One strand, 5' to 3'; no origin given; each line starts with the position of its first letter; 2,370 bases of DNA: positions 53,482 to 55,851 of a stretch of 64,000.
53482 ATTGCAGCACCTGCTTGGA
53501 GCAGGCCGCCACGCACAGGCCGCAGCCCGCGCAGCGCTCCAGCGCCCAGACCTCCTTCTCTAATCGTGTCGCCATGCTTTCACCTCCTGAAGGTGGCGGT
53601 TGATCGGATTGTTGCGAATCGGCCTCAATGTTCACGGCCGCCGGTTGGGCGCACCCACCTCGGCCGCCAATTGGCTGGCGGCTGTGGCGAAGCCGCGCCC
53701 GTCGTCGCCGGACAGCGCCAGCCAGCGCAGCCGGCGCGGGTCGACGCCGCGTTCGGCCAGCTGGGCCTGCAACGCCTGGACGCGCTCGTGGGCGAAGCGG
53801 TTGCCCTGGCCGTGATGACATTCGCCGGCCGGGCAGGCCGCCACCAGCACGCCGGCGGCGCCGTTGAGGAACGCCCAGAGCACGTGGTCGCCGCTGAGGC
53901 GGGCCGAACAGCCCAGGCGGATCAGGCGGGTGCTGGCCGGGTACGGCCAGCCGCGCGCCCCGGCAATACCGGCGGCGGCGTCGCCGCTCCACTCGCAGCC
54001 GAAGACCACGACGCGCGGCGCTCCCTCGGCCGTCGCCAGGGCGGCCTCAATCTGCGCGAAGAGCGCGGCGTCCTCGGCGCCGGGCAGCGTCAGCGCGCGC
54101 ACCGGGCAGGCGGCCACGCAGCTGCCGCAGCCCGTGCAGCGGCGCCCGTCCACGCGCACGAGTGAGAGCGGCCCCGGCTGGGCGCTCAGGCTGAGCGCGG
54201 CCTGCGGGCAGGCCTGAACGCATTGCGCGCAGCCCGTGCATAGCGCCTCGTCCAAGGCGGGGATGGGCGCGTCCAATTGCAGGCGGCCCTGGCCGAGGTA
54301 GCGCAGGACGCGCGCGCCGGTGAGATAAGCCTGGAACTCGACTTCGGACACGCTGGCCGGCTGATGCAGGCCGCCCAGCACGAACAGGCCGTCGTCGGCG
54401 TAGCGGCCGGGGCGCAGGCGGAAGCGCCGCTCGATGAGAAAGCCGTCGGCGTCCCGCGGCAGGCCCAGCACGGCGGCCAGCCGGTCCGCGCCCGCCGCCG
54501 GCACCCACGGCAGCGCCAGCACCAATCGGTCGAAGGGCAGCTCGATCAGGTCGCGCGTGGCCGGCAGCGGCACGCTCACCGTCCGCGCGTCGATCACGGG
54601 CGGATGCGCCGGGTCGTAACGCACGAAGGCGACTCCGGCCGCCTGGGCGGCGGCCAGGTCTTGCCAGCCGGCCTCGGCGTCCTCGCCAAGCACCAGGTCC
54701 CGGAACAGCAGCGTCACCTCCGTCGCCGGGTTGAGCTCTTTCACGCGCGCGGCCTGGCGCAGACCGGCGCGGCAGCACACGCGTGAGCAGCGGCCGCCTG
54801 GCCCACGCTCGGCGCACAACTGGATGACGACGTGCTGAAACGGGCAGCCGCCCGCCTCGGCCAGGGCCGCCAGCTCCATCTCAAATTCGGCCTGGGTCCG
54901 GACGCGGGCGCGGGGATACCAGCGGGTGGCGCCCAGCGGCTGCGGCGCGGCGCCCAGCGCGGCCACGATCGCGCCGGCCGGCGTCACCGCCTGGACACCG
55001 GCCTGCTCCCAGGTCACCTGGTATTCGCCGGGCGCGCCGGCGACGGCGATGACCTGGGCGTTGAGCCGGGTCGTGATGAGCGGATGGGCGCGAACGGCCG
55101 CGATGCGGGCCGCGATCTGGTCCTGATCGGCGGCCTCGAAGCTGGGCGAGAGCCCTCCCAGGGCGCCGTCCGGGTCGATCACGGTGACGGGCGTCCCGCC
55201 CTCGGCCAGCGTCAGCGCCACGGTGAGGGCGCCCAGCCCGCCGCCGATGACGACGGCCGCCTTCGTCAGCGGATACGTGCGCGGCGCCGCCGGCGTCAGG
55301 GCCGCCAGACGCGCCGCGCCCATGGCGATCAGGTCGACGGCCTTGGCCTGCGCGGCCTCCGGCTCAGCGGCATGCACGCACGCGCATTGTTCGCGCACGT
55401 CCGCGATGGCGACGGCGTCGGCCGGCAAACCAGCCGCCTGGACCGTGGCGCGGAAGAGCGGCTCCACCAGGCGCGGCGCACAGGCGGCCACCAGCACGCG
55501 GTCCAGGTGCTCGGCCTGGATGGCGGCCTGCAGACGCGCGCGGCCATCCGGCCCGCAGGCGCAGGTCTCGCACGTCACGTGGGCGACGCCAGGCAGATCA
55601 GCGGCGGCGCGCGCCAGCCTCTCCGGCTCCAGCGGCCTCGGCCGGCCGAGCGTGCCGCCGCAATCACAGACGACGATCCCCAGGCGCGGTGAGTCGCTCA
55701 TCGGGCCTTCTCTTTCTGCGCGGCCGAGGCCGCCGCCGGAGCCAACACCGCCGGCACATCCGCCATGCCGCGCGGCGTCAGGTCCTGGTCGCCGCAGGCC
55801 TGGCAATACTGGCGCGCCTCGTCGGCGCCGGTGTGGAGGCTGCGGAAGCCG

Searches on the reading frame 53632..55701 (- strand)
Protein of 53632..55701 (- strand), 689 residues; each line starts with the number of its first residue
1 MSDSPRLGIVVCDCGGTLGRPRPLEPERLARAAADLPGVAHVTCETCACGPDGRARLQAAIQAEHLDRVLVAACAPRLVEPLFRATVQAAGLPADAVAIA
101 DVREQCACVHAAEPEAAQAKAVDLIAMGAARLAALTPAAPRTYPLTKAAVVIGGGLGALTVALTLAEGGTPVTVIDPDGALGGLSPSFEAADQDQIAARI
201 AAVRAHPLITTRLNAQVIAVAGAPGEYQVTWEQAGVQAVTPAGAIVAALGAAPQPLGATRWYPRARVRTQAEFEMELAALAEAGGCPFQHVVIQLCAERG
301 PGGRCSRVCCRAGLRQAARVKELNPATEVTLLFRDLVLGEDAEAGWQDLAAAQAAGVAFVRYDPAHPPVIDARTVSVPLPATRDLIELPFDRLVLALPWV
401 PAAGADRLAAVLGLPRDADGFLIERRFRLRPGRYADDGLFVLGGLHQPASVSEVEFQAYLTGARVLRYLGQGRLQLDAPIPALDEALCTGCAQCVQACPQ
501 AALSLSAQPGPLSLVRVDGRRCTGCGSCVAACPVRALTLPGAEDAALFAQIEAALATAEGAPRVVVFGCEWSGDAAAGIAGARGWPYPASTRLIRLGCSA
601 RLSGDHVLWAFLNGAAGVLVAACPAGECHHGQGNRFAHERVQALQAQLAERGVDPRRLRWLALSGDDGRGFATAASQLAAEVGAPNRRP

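Call 5: search_protein_families(library=pfam, proteins=[window:53632-55701:-], max_evalue=0.001)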
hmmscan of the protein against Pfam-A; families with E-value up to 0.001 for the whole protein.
window:53632-55701:- (689 aa): 14 families
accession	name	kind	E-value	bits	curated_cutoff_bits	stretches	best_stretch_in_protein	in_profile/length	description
PF02662.21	FlpD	-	1.1e-30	106.5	22.3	1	564-682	1-119/123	Methyl-viologen-reducing hydrogenase, delta subunit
PF13237.11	Fer4_10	-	2.5e-11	43.7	25.5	2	483-533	4-53/53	4Fe-4S dicluster domain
PF00037.32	Fer4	-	2.6e-10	40.1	21.1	2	516-538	2-24/24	4Fe-4S binding domain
PF12838.12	Fer4_7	-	9.7e-10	39.2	27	1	488-536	2-52/52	4Fe-4S dicluster domain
PF14697.11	Fer4_21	-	9.2e-09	35.7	35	1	483-537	3-57/59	4Fe-4S dicluster domain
PF13187.11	Fer4_9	-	1e-08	35.5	27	1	488-536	2-51/52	4Fe-4S dicluster domain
PF12837.12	Fer4_6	-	7.1e-07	29.3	25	1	515-537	2-24/24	4Fe-4S binding domain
PF07992.20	Pyr_redox_2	-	1.9e-06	28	26.1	1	149-257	3-115/291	Pyridine nucleotide-disulphide oxidoreductase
PF12797.12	Fer4_2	-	3.6e-06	27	24.5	2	517-534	5-22/22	4Fe-4S binding domain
PF13459.11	Fer4_15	-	4e-06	27.9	22.4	0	515-533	1-19/66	4Fe-4S single cluster domain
PF13484.11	Fer4_16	-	8.1e-06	27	30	1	521-544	1-23/66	4Fe-4S double cluster binding domain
PF13450.12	NAD_binding_8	-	5e-05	23.9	21.9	1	151-192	1-41/68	NAD(P)-binding Rossmann-like domain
PF13738.12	Pyr_redox_3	-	0.00036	20.3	30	1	146-253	164-269/305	Pyridine nucleotide-disulphide oxidoreductase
PF13183.11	Fer4_8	-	0.00055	20.9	27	0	521-535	4-18/68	4Fe-4S dicluster domain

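Call 34: search_protein_families(library=ncbifam, proteins=[window:53632-55701:-], max_evalue=0.001)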
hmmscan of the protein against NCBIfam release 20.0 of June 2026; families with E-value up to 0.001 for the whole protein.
window:53632-55701:- (689 aa): 67 families (the best 25 are shown)
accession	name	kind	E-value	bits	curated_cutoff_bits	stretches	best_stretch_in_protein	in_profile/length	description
NF040770.1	hetero_SS_HdrA2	exception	4.2e-115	385.6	1100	2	304-681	395-767/777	CoB-CoM heterodisulfide reductase HdrA2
NF041778.1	hetero_SS_HdrA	equivalog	2.5e-65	220.7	1400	2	304-624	406-716/771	ferredoxin:CoB-CoM heterodisulfide reductase subunit HdrA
NF041891.1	hdrA_Methbact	equivalog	2.2e-62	211.4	1300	2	289-672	374-748/762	ferredoxin:CoB-CoM heterodisulfide reductase subunit HdrA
NF045873.1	F420_non_VhuD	exception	7.2e-18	65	215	1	563-681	3-121/132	F420-non-reducing hydrogenase iron-sulfur subunit VhuD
NF009410.0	PRK12771.1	subfamily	1.2e-09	37.3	516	1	487-539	513-562/566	NAD(P)-binding protein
NF005506.0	PRK07118.1-5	equivalog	1.7e-09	37.6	388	1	514-544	164-194/279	Fe-S cluster domain-containing protein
TIGR02179.1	PorD_KorD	subfamily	2.2e-09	37.3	60.05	1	481-539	20-74/78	2-oxoacid:acceptor oxidoreductase, delta subunit, pyruvate/2-ketoisovalerate family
TIGR01944.1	rnfB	subfamily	1e-08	34.9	68.7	1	482-542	109-165/190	RnfABCDGE type electron transport complex subunit B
NF003475.0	PRK05113.1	equivalog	1.5e-08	34.8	203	1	480-539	107-162/190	electron transport complex subunit RsxB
NF005415.0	PRK06991.1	equivalog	2e-08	34.2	281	1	479-539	78-134/284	electron transport complex subunit RsxB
NF005503.0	PRK07118.1-2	equivalog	2.6e-08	33.4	252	1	488-539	140-186/292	RnfABCDGE type electron transport complex subunit B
TIGR01971.1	NuoI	subfamily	5.4e-08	32.5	113.05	1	484-540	40-101/121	NADH-quinone oxidoreductase, chain I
NF043039.1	HgcAB_like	equivalog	8e-08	32.3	285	1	483-537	297-349/350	HgcAB-like fusion protein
TIGR02700.1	flavo_MJ0208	hypoth_equivalog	1.7e-07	30.8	251.35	1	482-538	144-195/234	dihydromethanopterin reductase (acceptor)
NF040864.1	HgcB_ferredoxin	equivalog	1.8e-07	30.9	99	1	483-544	11-68/93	mercury methylation ferredoxin HgcB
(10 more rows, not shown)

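Call 36: search_solved_structures(query=window:53632-55701:-, max_evalue=0.00001, show_alignments=1)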
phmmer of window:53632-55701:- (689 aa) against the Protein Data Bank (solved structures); distinct sequences matched with E-value up to 0.00001: 18.
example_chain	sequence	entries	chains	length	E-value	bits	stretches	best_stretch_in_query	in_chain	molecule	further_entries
8rvu_a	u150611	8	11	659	7.6e-65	223.2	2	304-556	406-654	H(2):CoB-CoM heterodisulfide,ferredoxin reductase subunit A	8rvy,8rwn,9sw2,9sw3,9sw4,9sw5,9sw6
8rvv_A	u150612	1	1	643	2.6e-64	221.4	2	304-555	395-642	H(2):CoB-CoM heterodisulfide,ferredoxin reductase subunit A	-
5odc_A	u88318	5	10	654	1.4e-62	215.7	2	303-554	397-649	Heterodisulfide reductase, subunit A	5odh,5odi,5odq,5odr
9sfi_A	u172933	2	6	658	4.7e-56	194.1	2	4-233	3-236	CoB--CoM heterodisulfide reductase iron-sulfur subunit A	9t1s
7bkb_A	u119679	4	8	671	2.4e-52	181.8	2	4-245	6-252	CoB--CoM heterodisulfide reductase iron-sulfur subunit A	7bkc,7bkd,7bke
8rvu_F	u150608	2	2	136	7e-20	74.6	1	562-674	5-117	Methyl viologen-reducing hydrogenase, subunit D-related protein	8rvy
8rvv_F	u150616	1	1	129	7.7e-20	74.4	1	562-674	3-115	Methyl viologen-reducing hydrogenase, subunit D-related protein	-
5odc_D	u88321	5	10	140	3.6e-18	68.9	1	559-674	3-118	Methyl-viologen reducing hydrogenase subunit D | Methyl-viologen reducing hydrogenase, subunit D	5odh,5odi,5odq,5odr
7bkb_F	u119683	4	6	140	4.2e-17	65.4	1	561-672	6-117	F420-non-reducing hydrogenase subunit D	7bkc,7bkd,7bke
9sw2_D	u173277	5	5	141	9.5e-17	64.2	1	558-682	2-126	F420-non-reducing hydrogenase iron-sulfur subunit D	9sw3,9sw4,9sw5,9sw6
9sfi_K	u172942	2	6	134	2.7e-14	56.1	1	562-682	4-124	F420-non-reducing hydrogenase subunit delta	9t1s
9sw6_G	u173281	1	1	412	2.9e-13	52.7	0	474-543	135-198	Polyferredoxin protein MvhB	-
5t5i_F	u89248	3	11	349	3.4e-11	45.9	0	483-539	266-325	Tungsten formylmethanofuran dehydrogenase subunit fwdF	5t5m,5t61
9sw6_H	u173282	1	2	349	3.5e-10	42.5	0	482-539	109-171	Tungsten formylmethanofuran dehydrogenase, subunit F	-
7bkb_K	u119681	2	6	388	2e-09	40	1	480-540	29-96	Formylmethanofuran dehydrogenase, subunit F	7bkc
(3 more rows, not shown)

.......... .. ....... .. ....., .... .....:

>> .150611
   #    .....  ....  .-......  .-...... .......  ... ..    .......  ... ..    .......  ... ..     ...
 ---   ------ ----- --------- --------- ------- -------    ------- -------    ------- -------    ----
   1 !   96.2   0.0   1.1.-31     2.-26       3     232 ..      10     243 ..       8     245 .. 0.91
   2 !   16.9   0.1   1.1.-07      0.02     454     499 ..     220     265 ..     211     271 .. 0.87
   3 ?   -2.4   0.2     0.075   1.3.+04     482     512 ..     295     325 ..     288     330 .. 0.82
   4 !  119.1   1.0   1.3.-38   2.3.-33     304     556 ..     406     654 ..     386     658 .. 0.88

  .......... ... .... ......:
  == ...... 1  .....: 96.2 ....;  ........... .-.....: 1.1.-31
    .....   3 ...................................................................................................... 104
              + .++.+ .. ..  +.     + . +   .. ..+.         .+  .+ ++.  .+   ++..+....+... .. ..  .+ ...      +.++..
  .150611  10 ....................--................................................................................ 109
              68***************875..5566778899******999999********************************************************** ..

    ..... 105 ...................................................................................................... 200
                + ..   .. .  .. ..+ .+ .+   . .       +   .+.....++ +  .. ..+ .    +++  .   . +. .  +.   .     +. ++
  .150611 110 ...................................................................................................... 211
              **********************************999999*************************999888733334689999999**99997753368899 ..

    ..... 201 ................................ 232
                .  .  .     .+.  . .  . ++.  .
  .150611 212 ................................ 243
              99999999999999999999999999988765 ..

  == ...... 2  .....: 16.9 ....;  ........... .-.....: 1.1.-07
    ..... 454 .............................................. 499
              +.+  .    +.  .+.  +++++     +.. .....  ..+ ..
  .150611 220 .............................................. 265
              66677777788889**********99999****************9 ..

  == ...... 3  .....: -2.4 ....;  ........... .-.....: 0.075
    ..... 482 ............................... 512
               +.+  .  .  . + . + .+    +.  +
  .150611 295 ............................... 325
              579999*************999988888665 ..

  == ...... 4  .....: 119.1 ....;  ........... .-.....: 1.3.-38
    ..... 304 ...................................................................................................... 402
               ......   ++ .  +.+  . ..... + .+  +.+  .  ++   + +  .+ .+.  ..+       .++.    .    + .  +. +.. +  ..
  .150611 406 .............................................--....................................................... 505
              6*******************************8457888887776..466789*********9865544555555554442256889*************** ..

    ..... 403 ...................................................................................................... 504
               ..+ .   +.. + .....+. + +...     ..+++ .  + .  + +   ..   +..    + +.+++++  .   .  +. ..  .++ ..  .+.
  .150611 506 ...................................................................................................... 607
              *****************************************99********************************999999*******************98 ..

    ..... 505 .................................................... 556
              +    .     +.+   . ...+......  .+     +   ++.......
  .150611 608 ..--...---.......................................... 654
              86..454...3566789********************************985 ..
